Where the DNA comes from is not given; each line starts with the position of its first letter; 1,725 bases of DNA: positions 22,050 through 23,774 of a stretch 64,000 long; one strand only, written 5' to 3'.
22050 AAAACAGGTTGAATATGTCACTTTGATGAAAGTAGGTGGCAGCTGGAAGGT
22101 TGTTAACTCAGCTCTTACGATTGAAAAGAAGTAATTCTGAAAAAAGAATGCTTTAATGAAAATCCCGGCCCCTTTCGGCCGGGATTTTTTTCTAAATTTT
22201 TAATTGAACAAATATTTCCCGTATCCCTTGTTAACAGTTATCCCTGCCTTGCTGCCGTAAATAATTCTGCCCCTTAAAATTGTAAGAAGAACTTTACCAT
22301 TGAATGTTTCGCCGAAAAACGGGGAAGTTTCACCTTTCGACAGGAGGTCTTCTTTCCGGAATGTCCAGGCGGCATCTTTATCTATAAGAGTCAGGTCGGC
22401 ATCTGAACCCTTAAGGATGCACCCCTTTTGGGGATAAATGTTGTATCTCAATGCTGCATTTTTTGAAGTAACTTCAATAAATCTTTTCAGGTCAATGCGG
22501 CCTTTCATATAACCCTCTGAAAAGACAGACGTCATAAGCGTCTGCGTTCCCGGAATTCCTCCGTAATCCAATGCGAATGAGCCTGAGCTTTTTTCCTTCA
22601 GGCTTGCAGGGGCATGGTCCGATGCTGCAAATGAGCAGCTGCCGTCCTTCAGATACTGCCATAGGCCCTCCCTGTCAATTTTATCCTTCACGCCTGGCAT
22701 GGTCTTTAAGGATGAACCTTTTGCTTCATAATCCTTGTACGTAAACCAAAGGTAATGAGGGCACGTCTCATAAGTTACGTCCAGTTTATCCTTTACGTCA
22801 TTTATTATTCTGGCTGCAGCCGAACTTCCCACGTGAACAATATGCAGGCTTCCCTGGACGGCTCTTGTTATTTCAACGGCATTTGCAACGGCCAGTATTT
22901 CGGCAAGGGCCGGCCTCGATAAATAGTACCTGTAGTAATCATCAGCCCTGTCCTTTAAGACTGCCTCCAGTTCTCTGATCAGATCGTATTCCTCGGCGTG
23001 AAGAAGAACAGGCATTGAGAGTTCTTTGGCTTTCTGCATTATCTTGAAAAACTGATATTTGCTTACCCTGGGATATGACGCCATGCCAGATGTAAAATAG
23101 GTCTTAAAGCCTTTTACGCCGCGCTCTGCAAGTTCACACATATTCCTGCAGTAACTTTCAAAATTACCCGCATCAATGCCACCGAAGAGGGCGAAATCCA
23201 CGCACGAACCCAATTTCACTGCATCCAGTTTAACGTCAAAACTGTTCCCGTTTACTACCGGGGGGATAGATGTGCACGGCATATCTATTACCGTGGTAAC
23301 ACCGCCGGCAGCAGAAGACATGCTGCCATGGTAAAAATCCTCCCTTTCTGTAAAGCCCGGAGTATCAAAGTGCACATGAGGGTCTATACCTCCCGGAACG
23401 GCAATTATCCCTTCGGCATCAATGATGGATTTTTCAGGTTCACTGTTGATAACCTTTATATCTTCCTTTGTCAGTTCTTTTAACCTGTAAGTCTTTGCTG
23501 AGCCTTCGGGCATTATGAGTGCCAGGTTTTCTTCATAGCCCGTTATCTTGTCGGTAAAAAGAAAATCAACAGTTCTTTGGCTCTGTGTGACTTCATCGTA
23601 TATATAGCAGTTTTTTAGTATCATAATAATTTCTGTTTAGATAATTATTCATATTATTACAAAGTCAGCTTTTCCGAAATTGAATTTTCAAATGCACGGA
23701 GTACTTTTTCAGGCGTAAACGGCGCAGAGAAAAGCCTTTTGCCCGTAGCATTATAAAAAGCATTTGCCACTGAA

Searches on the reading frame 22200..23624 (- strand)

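Call 63: search_protein_families(library=pfam, proteins=[window:22200-23624:-], max_evalue=0.00001)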
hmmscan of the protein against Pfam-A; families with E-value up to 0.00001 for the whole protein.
window:22200-23624:- (474 aa): 2 families
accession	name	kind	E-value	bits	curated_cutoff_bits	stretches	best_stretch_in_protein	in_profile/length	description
PF01979.26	Amidohydro_1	-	1e-22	81.3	25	1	74-454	1-344/345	Amidohydrolase family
PF07969.17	Amidohydro_3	-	7.9e-12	45.8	29.7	0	67-95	2-31/472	Amidohydrolase family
